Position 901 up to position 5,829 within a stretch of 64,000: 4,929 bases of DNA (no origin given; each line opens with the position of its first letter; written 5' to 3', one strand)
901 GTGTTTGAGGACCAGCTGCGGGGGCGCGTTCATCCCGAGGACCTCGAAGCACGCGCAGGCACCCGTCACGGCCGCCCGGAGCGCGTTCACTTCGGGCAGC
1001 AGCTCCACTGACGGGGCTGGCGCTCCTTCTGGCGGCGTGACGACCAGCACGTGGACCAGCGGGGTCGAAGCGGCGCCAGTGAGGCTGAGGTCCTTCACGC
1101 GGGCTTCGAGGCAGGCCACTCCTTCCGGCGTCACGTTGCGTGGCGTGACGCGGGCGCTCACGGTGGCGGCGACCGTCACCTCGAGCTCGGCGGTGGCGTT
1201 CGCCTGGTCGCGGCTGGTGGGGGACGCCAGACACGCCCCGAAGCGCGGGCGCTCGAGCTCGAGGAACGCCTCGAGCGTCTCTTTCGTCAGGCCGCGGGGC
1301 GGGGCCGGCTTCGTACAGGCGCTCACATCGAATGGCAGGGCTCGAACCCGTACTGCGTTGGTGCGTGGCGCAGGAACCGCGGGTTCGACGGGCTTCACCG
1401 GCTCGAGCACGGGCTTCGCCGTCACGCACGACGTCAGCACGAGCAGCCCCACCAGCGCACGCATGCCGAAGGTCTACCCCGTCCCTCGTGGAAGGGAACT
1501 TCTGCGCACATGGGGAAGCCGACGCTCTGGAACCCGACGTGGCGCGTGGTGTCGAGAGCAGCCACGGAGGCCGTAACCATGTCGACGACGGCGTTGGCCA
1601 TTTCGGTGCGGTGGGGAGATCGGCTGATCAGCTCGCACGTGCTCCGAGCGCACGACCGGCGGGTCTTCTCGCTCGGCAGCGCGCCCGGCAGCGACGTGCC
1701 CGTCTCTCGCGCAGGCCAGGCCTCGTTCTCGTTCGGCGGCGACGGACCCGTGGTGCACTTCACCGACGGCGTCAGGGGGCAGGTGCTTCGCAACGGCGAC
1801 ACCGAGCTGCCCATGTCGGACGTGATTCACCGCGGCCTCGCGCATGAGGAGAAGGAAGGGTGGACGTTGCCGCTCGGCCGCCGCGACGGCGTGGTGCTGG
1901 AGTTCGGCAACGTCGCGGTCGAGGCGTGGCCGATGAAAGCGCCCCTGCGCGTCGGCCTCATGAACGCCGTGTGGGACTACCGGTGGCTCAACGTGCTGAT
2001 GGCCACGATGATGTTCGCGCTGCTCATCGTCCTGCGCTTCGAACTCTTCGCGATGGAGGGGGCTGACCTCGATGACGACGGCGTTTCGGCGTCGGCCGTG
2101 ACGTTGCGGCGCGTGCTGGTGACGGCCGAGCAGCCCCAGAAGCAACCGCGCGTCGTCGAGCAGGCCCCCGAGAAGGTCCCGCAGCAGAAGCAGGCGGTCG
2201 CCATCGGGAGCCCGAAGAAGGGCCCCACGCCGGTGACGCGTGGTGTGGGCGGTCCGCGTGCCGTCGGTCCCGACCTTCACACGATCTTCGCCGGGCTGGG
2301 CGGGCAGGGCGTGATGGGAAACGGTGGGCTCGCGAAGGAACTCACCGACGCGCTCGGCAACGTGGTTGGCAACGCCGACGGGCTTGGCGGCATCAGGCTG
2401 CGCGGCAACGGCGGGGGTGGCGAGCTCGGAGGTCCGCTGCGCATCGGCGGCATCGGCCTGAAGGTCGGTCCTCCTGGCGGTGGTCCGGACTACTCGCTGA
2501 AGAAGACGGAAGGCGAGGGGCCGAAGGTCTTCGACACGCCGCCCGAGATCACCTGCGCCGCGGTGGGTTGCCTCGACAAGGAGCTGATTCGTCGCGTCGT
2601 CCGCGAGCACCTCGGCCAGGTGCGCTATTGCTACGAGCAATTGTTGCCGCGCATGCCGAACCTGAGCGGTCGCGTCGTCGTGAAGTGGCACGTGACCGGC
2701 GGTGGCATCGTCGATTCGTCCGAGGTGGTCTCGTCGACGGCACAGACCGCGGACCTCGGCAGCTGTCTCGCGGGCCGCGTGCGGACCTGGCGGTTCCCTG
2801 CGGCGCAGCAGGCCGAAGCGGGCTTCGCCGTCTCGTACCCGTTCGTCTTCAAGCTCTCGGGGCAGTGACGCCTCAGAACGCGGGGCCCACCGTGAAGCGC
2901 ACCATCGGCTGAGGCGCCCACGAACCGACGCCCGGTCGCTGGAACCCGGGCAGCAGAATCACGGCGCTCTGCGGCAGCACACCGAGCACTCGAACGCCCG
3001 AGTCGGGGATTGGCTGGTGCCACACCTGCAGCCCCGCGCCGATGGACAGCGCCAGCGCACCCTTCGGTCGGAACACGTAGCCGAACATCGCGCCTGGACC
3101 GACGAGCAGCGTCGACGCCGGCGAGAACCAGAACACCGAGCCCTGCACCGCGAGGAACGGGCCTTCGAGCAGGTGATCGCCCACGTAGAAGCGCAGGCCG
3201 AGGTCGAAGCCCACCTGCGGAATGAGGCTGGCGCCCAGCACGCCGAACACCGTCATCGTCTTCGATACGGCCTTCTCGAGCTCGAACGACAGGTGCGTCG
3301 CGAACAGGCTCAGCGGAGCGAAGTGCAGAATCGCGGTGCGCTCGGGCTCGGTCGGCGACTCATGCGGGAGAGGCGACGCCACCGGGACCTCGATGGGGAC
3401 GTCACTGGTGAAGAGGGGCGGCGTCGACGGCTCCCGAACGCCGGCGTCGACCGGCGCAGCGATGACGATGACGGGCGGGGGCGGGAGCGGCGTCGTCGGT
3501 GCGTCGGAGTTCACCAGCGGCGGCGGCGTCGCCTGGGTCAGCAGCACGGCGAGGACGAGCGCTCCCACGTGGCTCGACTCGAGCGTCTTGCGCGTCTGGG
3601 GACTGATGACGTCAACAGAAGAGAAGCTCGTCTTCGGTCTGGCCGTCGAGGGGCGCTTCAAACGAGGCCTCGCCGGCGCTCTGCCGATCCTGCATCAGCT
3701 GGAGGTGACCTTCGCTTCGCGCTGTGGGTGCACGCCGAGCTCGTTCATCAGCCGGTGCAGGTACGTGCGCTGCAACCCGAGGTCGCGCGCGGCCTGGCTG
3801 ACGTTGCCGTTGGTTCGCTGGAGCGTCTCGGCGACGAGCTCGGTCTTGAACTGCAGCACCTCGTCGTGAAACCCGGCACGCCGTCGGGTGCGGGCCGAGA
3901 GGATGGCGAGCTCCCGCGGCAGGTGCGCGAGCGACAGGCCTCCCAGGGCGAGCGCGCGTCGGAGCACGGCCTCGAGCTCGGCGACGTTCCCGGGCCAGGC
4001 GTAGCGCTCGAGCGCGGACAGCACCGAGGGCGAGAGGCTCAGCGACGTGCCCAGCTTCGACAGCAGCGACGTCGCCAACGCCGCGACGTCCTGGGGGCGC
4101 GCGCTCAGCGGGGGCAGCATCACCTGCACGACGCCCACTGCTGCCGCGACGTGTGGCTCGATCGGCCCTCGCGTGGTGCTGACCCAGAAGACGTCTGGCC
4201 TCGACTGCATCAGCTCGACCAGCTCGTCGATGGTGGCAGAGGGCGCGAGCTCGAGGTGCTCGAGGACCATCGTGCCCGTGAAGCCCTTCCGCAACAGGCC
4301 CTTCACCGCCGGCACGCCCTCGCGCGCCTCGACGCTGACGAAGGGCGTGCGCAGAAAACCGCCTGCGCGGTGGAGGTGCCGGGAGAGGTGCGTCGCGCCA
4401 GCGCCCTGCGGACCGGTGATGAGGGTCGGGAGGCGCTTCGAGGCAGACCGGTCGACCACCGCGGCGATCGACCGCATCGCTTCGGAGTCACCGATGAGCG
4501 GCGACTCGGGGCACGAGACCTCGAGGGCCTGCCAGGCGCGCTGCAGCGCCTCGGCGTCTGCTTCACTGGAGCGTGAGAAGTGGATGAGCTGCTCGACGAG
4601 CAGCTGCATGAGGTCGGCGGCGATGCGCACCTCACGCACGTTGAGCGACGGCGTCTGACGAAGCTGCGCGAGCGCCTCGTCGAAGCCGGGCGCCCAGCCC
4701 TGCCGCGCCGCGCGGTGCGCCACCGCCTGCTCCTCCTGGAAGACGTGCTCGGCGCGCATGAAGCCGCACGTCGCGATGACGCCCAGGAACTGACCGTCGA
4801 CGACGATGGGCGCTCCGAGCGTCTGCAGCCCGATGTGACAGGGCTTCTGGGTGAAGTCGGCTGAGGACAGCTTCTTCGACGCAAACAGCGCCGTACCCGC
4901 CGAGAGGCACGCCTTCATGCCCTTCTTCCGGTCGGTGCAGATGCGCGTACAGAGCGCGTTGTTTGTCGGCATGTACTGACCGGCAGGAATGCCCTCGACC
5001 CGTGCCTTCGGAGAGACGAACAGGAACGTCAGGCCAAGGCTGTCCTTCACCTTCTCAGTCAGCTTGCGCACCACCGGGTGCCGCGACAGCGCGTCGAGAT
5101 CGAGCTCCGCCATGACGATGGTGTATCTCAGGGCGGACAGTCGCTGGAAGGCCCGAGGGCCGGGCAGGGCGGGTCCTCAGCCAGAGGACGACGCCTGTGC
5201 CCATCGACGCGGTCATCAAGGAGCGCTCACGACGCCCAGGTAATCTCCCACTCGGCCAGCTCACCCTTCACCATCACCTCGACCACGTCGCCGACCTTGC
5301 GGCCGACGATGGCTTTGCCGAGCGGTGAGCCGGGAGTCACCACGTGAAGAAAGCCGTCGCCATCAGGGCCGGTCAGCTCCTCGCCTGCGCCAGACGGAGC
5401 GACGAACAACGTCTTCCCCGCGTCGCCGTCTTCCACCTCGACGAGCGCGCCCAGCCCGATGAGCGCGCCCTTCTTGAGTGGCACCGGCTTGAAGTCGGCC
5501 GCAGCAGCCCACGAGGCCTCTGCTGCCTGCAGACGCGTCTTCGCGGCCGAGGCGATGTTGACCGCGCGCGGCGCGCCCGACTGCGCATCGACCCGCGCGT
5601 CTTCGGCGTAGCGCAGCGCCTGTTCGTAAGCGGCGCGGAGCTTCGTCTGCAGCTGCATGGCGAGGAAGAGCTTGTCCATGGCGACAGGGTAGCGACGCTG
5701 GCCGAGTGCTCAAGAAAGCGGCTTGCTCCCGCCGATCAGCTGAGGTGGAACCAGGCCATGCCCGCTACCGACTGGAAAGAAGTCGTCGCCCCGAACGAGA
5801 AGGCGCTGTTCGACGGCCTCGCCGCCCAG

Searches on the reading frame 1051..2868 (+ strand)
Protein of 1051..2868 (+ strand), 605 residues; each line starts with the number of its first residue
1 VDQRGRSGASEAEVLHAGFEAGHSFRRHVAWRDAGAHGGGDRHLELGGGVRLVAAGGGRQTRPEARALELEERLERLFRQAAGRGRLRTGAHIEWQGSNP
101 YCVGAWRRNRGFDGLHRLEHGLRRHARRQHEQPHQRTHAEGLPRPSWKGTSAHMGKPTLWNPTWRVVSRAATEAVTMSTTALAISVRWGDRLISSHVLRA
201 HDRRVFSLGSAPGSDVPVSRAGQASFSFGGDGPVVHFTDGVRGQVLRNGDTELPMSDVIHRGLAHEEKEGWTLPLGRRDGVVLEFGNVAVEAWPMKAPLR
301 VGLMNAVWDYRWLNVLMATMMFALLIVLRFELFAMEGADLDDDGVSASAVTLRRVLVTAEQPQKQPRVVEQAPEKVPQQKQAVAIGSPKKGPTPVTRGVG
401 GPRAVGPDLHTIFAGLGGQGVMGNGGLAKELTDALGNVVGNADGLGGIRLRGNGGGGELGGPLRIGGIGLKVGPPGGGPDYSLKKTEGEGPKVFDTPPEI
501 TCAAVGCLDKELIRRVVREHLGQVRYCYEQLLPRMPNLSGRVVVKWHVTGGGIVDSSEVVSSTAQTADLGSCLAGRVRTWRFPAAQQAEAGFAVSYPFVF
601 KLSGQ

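Call 7: search_protein_families(library=pfam, proteins=[window:1051-2868:+], max_evalue=0.1)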
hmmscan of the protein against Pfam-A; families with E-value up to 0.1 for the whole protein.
window:1051-2868:+ (605 aa): 1 family
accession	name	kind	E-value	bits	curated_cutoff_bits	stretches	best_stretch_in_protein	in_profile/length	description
PF03544.19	TonB_C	-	0.011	16.6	24.6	1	537-602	13-79/79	Gram-negative bacterial TonB protein C-terminal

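Call 8: search_protein_families(library=ncbifam, proteins=[window:1051-2868:+], max_evalue=0.1)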
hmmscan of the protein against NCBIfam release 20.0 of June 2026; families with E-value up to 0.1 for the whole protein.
window:1051-2868:+ (605 aa): 4 families
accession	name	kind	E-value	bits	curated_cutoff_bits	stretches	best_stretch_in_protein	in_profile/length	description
NF033760.1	gliding_GltG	equivalog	4.3e-70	237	650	1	162-604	188-649/650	adventurous gliding motility protein GltG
NF033768.1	myxo_SS_tail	domain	9.1e-27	93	40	1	508-601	1-92/92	AgmX/PglI C-terminal domain-containing protein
NF033761.1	gliding_GltJ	equivalog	1.3e-10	41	450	1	508-600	581-671/671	adventurous gliding motility protein GltJ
TIGR01352.1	tonB_Cterm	subfamily_domain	7.5e-06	26.2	27.1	1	533-602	7-75/76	TonB family protein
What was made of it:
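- Checked: The AgmX/PglI C-terminal domain is confirmed in both neighbours: NF033768 E 3e-13 for 11570-12289 and E 9e-27 for 1051-2868 (call 8).
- Two AgmX-tail proteins lie at 11570-12289 and 1051-2868 (call 8).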

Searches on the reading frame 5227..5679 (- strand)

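Call 30: search_protein_families(library=pfam, proteins=[window:5227-5679:-], max_evalue=0.001)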
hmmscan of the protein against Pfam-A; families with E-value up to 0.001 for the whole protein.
window:5227-5679:- (150 aa): 1 family
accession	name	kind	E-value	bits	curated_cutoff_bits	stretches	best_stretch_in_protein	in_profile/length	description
PF01272.25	GreA_GreB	-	1e-07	32.3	26.9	1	108-147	34-73/77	Transcription elongation factor, GreA/GreB, C-term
